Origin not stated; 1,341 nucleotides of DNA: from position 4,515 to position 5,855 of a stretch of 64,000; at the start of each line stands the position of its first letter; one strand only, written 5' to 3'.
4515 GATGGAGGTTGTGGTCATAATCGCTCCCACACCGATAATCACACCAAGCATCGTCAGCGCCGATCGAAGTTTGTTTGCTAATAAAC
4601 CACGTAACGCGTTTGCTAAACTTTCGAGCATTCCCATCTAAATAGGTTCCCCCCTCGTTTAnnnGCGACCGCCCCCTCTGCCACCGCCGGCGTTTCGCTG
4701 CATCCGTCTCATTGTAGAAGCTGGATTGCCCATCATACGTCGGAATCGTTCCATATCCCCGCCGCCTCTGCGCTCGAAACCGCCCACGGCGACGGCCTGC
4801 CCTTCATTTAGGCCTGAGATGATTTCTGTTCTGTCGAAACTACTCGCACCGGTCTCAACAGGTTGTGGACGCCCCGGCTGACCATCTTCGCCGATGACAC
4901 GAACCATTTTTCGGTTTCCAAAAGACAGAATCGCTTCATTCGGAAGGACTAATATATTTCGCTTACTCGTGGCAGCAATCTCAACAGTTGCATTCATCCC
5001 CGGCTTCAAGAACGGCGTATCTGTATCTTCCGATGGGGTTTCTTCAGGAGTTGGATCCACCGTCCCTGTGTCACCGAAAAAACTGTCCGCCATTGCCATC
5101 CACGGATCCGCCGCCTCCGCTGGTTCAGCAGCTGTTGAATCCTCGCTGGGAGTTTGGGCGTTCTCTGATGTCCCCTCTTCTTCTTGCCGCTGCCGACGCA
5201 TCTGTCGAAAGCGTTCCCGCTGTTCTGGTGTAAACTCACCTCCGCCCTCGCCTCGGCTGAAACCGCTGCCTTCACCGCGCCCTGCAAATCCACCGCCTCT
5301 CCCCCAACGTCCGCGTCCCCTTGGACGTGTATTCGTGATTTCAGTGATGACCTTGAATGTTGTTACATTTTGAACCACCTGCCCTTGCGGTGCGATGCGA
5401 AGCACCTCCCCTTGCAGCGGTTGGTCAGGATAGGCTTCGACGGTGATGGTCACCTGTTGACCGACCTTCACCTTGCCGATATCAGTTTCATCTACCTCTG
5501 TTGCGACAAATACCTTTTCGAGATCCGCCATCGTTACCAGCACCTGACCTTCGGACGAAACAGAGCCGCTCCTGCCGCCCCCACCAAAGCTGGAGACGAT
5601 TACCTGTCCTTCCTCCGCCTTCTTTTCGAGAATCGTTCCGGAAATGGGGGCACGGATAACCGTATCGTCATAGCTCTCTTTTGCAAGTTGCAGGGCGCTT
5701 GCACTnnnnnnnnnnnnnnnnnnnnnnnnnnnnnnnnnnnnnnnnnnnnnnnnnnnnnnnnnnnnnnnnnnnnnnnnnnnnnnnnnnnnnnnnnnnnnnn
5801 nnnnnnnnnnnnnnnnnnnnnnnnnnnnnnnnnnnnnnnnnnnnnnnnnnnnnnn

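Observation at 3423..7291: LTXXQ protein - HlyD adaptor - MacB-type permease cluster lacking an ATPase; adaptor carries an RG-rich/acidic insertion with an embedded Spy/CpxP-like motif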

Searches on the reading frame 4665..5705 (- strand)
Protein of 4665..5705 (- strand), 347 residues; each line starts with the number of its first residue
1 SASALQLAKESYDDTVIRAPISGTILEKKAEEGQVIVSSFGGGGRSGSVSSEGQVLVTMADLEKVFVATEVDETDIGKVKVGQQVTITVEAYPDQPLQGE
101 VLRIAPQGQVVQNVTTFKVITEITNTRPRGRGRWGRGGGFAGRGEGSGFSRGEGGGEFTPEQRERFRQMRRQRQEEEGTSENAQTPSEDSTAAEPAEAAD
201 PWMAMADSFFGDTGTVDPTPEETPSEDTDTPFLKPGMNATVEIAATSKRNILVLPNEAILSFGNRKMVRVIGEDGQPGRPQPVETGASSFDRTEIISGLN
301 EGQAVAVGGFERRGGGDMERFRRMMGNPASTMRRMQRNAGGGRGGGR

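Call 33: search_protein_representatives(protein=window:4665-5705:-)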
Query: 347 residues. Proteins with E-value up to 0.001 (for the whole library): 24864; up to 1e-10: 2970; up to 1e-30: 20. The best 150 are listed.
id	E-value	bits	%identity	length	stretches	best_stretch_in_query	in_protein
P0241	3.5e-90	318.9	58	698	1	4-344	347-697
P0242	1.4e-58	215.1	62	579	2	5-125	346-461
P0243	1.1e-56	208.8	60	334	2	6-123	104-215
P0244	5.9e-50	186.7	83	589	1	2-119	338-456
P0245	6.8e-47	176.6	59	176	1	170-342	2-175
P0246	4.1e-46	174.0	76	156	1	205-319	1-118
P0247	1.4e-45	172.3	78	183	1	229-337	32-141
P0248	6.0e-38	147.2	48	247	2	4-125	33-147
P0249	7.6e-37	143.6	92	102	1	267-346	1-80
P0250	1.0e-36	143.2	67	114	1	231-344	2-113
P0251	1.6e-35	139.3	57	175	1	159-315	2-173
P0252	5.1e-35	137.6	52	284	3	4-127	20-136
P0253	7.7e-35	137.0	39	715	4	17-119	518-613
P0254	1.7e-34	135.9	53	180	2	231-346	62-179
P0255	1.9e-33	132.4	44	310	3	3-126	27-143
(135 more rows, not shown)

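Call 37: find_homologous_proteins(query=P0242)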
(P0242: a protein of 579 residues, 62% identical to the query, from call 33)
Query P0242 (579 aa): 2309 proteins with E <= 0.001 among 8000 candidates; the best 120 are listed.
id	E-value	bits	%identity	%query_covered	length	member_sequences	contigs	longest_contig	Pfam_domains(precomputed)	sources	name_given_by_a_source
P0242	0.0e+0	1194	100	100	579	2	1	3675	PF25973.1,PF26002.1,PF25876.1,PF25881.1,PF25990.1,PF25917.1,PF25885.1,PF25975.1,PF25954.1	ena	-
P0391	1.3e-294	996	85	95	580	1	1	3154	PF25876.1,PF25881.1,PF25990.1,PF25917.1,PF25885.1,PF25975.1,PF25954.1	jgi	-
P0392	7.7e-246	835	71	97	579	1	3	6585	PF25973.1,PF25876.1,PF25881.1,PF25990.1,PF25917.1,PF25885.1,PF25975.1,PF25954.1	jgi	-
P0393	2.8e-236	803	69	100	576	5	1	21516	PF25973.1,PF26002.1,PF25876.1,PF25881.1,PF25990.1,PF25967.1,PF25917.1,PF25885.1,PF25975.1,PF25954.1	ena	-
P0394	3.2e-235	800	69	100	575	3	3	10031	PF25973.1,PF25876.1,PF25881.1,PF25893.1,PF25990.1,PF25967.1,PF25917.1,PF25885.1,PF25975.1,PF25954.1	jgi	jgi:HlyD family secretion protein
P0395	1.8e-232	791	70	93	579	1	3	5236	PF25973.1,PF25876.1,PF25881.1,PF25989.1,PF25893.1,PF25990.1,PF25967.1,PF25917.1,PF25975.1,PF25954.1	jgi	-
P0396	5.4e-232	789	68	95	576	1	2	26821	PF25973.1,PF26002.1,PF25876.1,PF25881.1,PF25989.1,PF25990.1,PF25967.1,PF25917.1,PF25885.1,PF25975.1,PF25954.1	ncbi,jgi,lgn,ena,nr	ncbi:TPA: efflux RND transporter periplasmic adaptor subunit [Candidatus Poribacteria bacterium]|nr:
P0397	4.1e-229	780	66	97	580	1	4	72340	PF26002.1,PF25876.1,PF25881.1,PF25893.1,PF25990.1,PF25967.1,PF25917.1,PF25885.1,PF25975.1,PF25954.1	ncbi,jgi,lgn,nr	ncbi:efflux RND transporter periplasmic adaptor subunit [Candidatus Poribacteria bacterium]|nr:efflu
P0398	4.3e-229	780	69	93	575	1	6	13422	PF25973.1,PF26002.1,PF25876.1,PF25881.1,PF25893.1,PF25990.1,PF25967.1,PF25917.1,PF25885.1,PF25975.1,PF25954.1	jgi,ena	-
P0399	5.1e-227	773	68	98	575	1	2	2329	PF25973.1,PF26002.1,PF25876.1,PF25881.1,PF25990.1,PF25917.1,PF25885.1,PF25954.1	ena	-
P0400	5.5e-225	766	67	100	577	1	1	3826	PF25973.1,PF26002.1,PF25876.1,PF25881.1,PF25990.1,PF25917.1,PF25885.1,PF25954.1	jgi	-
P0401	4.2e-223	760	68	95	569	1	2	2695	PF25973.1,PF26002.1,PF25989.1,PF25893.1,PF25967.1,PF25917.1,PF25975.1,PF25876.1,PF25881.1,PF25990.1,PF25885.1,PF25954.1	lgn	-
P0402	2.0e-222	758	68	98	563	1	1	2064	PF25973.1,PF26002.1,PF25876.1,PF25881.1,PF25990.1,PF25917.1,PF25885.1,PF25954.1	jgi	jgi:HlyD family secretion protein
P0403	9.4e-221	752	65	100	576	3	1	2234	PF25973.1,PF26002.1,PF25876.1,PF25881.1,PF25893.1,PF25990.1,PF25917.1,PF25885.1,PF25954.1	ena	-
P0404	1.4e-220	752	67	98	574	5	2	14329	PF25973.1,PF26002.1,PF25876.1,PF25881.1,PF25990.1,PF25967.1,PF25917.1,PF25885.1,PF25975.1,PF25954.1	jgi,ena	-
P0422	2.2e-152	527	53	95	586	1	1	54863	PF25876.1,PF25881.1,PF25989.1,PF25990.1,PF25967.1,PF25917.1,PF25975.1,PF25954.1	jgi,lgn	jgi:HlyD family secretion protein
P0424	8.9e-152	525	50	79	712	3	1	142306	PF25876.1,PF25881.1,PF25893.1,PF25990.1,PF25919.1,PF25917.1,PF25954.1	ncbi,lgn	-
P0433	2.2e-149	517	49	81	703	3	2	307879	PF25881.1,PF25990.1,PF25919.1,PF25917.1,PF25975.1,PF25954.1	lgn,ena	-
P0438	5.3e-148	512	50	90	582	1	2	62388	PF26002.1,PF25881.1,PF25990.1,PF25917.1,PF25954.1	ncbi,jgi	jgi:HlyD family secretion protein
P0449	1.4e-144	501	48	98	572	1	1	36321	PF25876.1,PF25881.1,PF25990.1,PF25919.1,PF25917.1,PF25885.1,PF25954.1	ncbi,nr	ncbi:efflux RND transporter periplasmic adaptor subunit [Candidatus Poribacteria bacterium]|nr:efflu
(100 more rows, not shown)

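Call 38: find_encoding_contigs(protein=P0397, flank=8000, max_places=2)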
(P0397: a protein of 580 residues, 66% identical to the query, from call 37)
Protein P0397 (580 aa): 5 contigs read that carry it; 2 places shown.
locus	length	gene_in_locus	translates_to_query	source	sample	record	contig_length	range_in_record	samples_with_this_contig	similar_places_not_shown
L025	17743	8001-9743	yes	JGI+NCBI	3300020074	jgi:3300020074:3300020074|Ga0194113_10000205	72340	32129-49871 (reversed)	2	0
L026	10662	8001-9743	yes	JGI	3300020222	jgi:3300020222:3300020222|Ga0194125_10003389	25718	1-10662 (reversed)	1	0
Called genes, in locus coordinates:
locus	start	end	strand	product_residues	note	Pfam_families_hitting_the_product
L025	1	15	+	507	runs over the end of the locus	PF02321:OEP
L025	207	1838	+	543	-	PF25917:BSH_RND, PF25984:BSH_YknX (faint), PF25881:HH_YBHG (faint), PF25954:Beta-barrel_RND_2, PF25990:Beta-barrel_YknX, PF25967:RND-MFP_C, PF25975:CzcB_C (weak), PF25989:YknX_C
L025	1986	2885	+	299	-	-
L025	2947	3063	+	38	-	-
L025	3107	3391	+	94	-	PF04365:BrnT_toxin (weak)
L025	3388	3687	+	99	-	PF12441:CopG_antitoxin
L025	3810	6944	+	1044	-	PF00873:ACR_tran, PF03176:MMPL (weak), PF02355:SecD_SecF_C (weak), PF03176:MMPL (weak)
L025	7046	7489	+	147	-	-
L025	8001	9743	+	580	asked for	PF25917:BSH_RND, PF25881:HH_YBHG, PF25876:HH_MFP_RND, PF25893:HH_CzcB (weak), PF25954:Beta-barrel_RND_2, PF25990:Beta-barrel_YknX, PF26002:Beta-barrel_AprE (weak), PF25975:CzcB_C, +2 more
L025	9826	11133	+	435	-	PF12704:MacB_PCD, PF02687:FtsX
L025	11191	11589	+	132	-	-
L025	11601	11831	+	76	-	-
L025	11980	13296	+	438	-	PF02321:OEP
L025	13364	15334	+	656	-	PF25919:BSH_CusB (faint), PF00364:Biotin_lipoyl (faint), PF25917:BSH_RND, PF25973:BSH_CzcB (faint), PF25984:BSH_YknX (faint), PF25954:Beta-barrel_RND_2, PF25990:Beta-barrel_YknX, PF26002:Beta-barrel_AprE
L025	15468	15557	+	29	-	-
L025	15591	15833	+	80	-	-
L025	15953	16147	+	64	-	-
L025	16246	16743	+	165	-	PF01909:NTP_transf_2, PF18765:Polbeta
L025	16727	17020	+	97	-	PF05168:HEPN (weak)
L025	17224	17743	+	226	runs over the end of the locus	PF00005:ABC_tran, PF02463:SMC_N (weak), PF13304:AAA_21 (faint)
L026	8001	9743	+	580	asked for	PF25917:BSH_RND, PF25881:HH_YBHG, PF25876:HH_MFP_RND, PF25893:HH_CzcB (weak), PF25954:Beta-barrel_RND_2, PF25990:Beta-barrel_YknX, PF26002:Beta-barrel_AprE (weak), PF25975:CzcB_C, +2 more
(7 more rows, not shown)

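Call 39: find_encoding_contigs(protein=P0422, flank=8000, max_places=2)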
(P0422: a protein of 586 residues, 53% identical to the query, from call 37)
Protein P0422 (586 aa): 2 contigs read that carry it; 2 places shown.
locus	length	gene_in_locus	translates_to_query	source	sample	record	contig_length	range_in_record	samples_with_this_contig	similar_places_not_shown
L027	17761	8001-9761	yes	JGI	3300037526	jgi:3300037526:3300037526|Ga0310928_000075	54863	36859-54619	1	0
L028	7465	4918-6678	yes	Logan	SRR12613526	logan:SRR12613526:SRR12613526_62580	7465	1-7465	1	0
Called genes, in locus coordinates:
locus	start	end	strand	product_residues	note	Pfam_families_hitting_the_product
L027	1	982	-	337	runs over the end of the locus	-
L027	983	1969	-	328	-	PF00092:VWA, PF13519:VWA_2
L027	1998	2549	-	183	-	-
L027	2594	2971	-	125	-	PF14239:RRXRR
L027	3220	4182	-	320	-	PF26514:DUF8173 (weak)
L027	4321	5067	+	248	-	PF06439:3keto-disac_hyd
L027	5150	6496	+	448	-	PF00884:Sulfatase, PF01663:Phosphodiest (faint), PF07394:DUF1501 (weak), PF16347:SGSH_C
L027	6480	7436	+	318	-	PF06283:ThuA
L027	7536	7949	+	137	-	-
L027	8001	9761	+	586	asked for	PF25917:BSH_RND, PF25881:HH_YBHG, PF25876:HH_MFP_RND (weak), PF25954:Beta-barrel_RND_2, PF25990:Beta-barrel_YknX, PF25967:RND-MFP_C (weak), PF25975:CzcB_C (weak), PF25989:YknX_C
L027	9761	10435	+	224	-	PF00005:ABC_tran, PF02463:SMC_N (faint), PF13304:AAA_21 (faint)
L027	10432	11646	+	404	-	PF12704:MacB_PCD, PF02687:FtsX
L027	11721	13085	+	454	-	PF02321:OEP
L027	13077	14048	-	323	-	PF01636:APH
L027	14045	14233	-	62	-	-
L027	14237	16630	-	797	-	PF19501:PcRGLX_1st, PF21345:PcRGLX_2nd (faint), PF21346:PcRGLX_3rd (weak)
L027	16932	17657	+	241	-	-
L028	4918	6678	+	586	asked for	PF25917:BSH_RND, PF25881:HH_YBHG, PF25876:HH_MFP_RND (weak), PF25954:Beta-barrel_RND_2, PF25990:Beta-barrel_YknX, PF25967:RND-MFP_C (weak), PF25975:CzcB_C (weak), PF25989:YknX_C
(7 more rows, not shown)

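Call 40: find_encoding_contigs(protein=P0424, flank=8000, max_places=2)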
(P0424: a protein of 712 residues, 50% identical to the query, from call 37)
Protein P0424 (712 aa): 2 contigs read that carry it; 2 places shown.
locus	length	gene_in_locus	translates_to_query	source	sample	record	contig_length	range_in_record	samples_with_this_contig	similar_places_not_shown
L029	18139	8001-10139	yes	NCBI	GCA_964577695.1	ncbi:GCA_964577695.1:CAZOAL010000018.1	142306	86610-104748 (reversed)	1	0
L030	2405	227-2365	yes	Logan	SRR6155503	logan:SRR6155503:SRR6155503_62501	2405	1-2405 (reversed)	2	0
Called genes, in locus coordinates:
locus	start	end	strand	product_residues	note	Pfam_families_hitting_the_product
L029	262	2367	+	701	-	PF07584:BatA, PF00092:VWA (weak), PF13519:VWA_2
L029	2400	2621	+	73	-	-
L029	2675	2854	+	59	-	-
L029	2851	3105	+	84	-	-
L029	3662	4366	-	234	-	-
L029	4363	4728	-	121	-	PF00892:EamA (weak)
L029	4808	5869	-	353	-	PF00535:Glycos_transf_2, PF10111:Glyco_tranf_2_2 (weak)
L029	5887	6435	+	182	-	PF01592:NifU_N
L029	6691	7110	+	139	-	PF01724:DUF29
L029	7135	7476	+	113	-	PF01521:Fe-S_biosyn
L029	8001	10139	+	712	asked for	PF25919:BSH_CusB (faint), PF25917:BSH_RND, PF25881:HH_YBHG, PF25876:HH_MFP_RND (weak), PF25893:HH_CzcB (weak), PF25954:Beta-barrel_RND_2 (weak), PF25990:Beta-barrel_YknX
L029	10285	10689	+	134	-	PF24784:Temptin_C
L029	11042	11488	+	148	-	-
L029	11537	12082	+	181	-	-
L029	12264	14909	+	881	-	PF08757:CotH, PF00932:LTD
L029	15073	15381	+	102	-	-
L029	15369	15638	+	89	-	PF10049:DUF2283 (weak)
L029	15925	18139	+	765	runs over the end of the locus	-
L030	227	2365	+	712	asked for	PF25919:BSH_CusB (faint), PF25917:BSH_RND, PF25881:HH_YBHG, PF25876:HH_MFP_RND (weak), PF25893:HH_CzcB (weak), PF25954:Beta-barrel_RND_2 (weak), PF25990:Beta-barrel_YknX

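Call 45: find_encoding_contigs(protein=P0438, flank=6000, max_places=1)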
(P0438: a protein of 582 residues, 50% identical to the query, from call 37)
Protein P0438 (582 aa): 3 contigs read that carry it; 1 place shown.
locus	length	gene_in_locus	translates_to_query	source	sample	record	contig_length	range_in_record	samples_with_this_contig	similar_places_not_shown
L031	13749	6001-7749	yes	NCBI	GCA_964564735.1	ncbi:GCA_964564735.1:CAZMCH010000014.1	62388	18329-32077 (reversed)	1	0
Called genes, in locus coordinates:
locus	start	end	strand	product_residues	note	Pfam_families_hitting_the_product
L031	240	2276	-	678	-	PF13802:Gal_mutarotas_2 (weak), PF01055:Glyco_hydro_31_2nd, PF21365:Glyco_hydro_31_3rd, PF17137:DUF5110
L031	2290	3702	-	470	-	PF02638:GHL10 (faint), PF00704:Glyco_hydro_18 (faint)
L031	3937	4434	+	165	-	-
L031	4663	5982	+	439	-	PF02321:OEP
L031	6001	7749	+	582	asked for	PF25917:BSH_RND, PF25881:HH_YBHG, PF25954:Beta-barrel_RND_2, PF25990:Beta-barrel_YknX, PF26002:Beta-barrel_AprE (faint)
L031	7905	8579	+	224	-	PF00005:ABC_tran, PF02463:SMC_N (weak), PF13304:AAA_21 (faint)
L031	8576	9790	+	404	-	PF12704:MacB_PCD, PF02687:FtsX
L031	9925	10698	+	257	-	PF13385:Laminin_G_3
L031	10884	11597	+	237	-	PF02527:GidB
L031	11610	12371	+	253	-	PF00142:Fer4_NifH (weak), PF01656:CbiA, PF02374:ArsA_ATPase (weak), PF06564:CBP_BcsQ, PF09140:MipZ (faint), PF10609:ParA, PF13614:AAA_31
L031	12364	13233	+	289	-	PF02195:ParB_N, PF17762:HTH_ParB, PF23552:ParB_C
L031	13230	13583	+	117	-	PF01740:STAS, PF13466:STAS_2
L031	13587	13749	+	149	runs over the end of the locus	PF13581:HATPase_c_2, PF02518:HATPase_c (weak)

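Call 46: find_encoding_contigs(protein=P0449, flank=6000, max_places=1)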
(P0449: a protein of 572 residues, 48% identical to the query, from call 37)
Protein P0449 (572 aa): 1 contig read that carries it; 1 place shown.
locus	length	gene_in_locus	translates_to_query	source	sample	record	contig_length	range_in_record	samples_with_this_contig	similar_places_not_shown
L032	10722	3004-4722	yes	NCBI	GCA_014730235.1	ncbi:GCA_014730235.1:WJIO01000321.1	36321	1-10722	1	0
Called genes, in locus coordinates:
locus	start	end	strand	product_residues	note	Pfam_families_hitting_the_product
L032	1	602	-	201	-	PF00701:DHDPS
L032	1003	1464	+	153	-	-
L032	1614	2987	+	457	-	PF02321:OEP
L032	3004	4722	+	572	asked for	PF25919:BSH_CusB (faint), PF25917:BSH_RND, PF25881:HH_YBHG, PF25876:HH_MFP_RND, PF25885:HH_EMRA (weak), PF25954:Beta-barrel_RND_2, PF25990:Beta-barrel_YknX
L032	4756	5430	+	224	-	PF00005:ABC_tran, PF13304:AAA_21 (faint)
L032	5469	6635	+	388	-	PF12704:MacB_PCD, PF02687:FtsX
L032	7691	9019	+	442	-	PF05697:Trigger_N, PF00254:FKBP_C, PF05698:Trigger_C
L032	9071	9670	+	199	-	PF00574:CLP_protease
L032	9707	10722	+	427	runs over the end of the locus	PF06689:zf-C4_ClpX, PF00493:MCM (weak), PF05496:RuvB_N (faint), PF00004:AAA, PF07724:AAA_2, PF07728:AAA_5 (weak), PF10431:ClpB_D2-small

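Call 47: find_encoding_contigs(protein=P0433, flank=6000, max_places=1)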
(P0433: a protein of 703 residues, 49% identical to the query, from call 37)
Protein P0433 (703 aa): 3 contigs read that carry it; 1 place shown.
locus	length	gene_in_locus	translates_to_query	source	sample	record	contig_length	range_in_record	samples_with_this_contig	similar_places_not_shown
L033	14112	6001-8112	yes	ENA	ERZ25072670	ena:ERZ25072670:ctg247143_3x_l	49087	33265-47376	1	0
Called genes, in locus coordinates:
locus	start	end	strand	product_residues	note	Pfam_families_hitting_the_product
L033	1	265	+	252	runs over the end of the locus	PF07638:Sigma70_ECF, PF04542:Sigma70_r2, PF08281:Sigma70_r4_2, PF04545:Sigma70_r4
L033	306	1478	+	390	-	PF13964:Beta-prop_Calicin, PF25210:Kelch_FKB95, PF24681:Kelch_KLHDC2_KLHL20_DRC7, PF01344:Kelch_1, PF13415:Beta-prop_FBX42, PF13964:Beta-prop_Calicin, PF24681:Kelch_KLHDC2_KLHL20_DRC7, PF24981:Beta-prop_ATRN-LZTR1, +18 more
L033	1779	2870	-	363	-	-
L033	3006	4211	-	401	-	PF08308:PEGA, PF13620:CarboxypepD_reg (faint)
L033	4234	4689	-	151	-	-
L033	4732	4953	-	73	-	PF07927:HicA_toxin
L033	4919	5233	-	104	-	PF21748:UPF0150, PF15919:HicB_lk_antitox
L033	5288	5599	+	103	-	-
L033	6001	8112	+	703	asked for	PF25919:BSH_CusB (faint), PF25917:BSH_RND, PF25881:HH_YBHG, PF25954:Beta-barrel_RND_2, PF25990:Beta-barrel_YknX, PF25975:CzcB_C (faint)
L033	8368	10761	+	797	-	PF07504:FTP, PF02128:Peptidase_M36 (weak)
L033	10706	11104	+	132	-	-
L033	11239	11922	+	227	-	PF00775:Dioxygenase_C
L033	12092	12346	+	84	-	-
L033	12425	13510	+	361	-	PF00036:EF-hand_1 (faint), PF13405:EF-hand_6 (faint), PF13499:EF-hand_7 (faint), PF13202:EF-hand_5 (faint)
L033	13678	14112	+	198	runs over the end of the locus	PF13360:PQQ_2 (faint)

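Call 56: search_protein_families(library=pfam, proteins=[L025:7046-7489:+, L027:7536-7949:+, L031:3937-4434:+, L032:1003-1464:+], max_evalue=1)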
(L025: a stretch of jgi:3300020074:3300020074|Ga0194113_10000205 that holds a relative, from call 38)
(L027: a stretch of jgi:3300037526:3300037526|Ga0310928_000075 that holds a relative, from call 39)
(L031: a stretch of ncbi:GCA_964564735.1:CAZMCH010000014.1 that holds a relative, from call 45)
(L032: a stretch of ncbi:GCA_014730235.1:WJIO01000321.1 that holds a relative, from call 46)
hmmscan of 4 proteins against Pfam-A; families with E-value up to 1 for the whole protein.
L025:7046-7489:+ (147 aa): 4 families
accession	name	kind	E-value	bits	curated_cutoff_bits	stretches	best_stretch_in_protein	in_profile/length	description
PF01029.23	NusB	-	0.0034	18.2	23.1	1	70-127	21-84/133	NusB family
PF03760.20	LEA_1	-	0.024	15.7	25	1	85-130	5-51/71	Late embryogenesis abundant (LEA) group 1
PF03707.21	MHYT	-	0.11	13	21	1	6-32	28-54/59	Bacterial signalling protein N terminal repeat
PF03404.22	Mo-co_dimer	-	0.2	12.1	22.7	1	42-85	76-115/138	Mo-co oxidoreductase dimerisation domain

L027:7536-7949:+ (137 aa): 1 family
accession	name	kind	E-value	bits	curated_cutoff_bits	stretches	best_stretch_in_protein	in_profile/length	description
PF01029.23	NusB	-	0.0015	19.4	23.1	1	56-123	21-83/133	NusB family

L031:3937-4434:+ (165 aa): 2 families
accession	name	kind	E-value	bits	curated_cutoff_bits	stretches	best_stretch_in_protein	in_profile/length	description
PF00634.23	BRCA2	-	0.14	12.1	20.3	1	68-82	15-29/29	BRCA2 repeat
PF20306.3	Sp-DndD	-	0.29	11.7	27.2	0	131-144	20-33/51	Small protein found in certain Dnd DNA modification systems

L032:1003-1464:+ (153 aa): 2 families
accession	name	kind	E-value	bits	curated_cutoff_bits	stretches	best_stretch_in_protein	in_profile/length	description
PF16046.10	FAM76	-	0.026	14.4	28.5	1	73-145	192-262/298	FAM76 protein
PF02950.22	Conotoxin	-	0.41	12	25.1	0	9-39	4-36/75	Conotoxin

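Call 63: find_related_loci(query=A6, collection=metagenome_contigs, flank=6000)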
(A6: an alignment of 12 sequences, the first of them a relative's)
Query A6 (532 aa) in metagenome_contigs; peptide patterns used: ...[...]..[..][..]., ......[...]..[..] (x = any residue, [..] = any of these).
600 stretches matched a pattern (row limit reached: there are more); 569 encode a relative of the query (tblastn E <= 1e-3); the best 80 are kept; 80 distinct loci.
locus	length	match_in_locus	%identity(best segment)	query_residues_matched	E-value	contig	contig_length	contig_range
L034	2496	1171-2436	53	1-504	1e-112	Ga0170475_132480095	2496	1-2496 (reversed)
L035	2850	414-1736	52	1-528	2e-109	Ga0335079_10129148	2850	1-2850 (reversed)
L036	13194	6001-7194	58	41-520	4e-103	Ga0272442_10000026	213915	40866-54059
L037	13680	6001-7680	40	1-508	7e-102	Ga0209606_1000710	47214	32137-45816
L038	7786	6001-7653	40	1-504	8e-102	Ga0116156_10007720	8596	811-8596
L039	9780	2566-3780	53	24-511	2e-98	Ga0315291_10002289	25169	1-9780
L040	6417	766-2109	54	1-531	1e-96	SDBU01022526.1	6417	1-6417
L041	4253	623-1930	48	5-528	2e-93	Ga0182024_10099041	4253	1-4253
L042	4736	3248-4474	53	15-504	2e-91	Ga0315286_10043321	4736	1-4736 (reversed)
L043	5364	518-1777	50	9-503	8e-87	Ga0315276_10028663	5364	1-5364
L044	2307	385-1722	46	1-527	1e-89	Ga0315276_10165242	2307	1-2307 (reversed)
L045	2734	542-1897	47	35-504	4e-88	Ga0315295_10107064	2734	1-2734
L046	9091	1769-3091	49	2-527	2e-85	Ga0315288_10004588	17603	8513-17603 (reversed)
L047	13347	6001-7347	45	1-525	1e-80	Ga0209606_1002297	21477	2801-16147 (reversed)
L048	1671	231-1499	43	1-504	3e-83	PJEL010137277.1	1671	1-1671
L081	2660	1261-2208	29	5-333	3e-31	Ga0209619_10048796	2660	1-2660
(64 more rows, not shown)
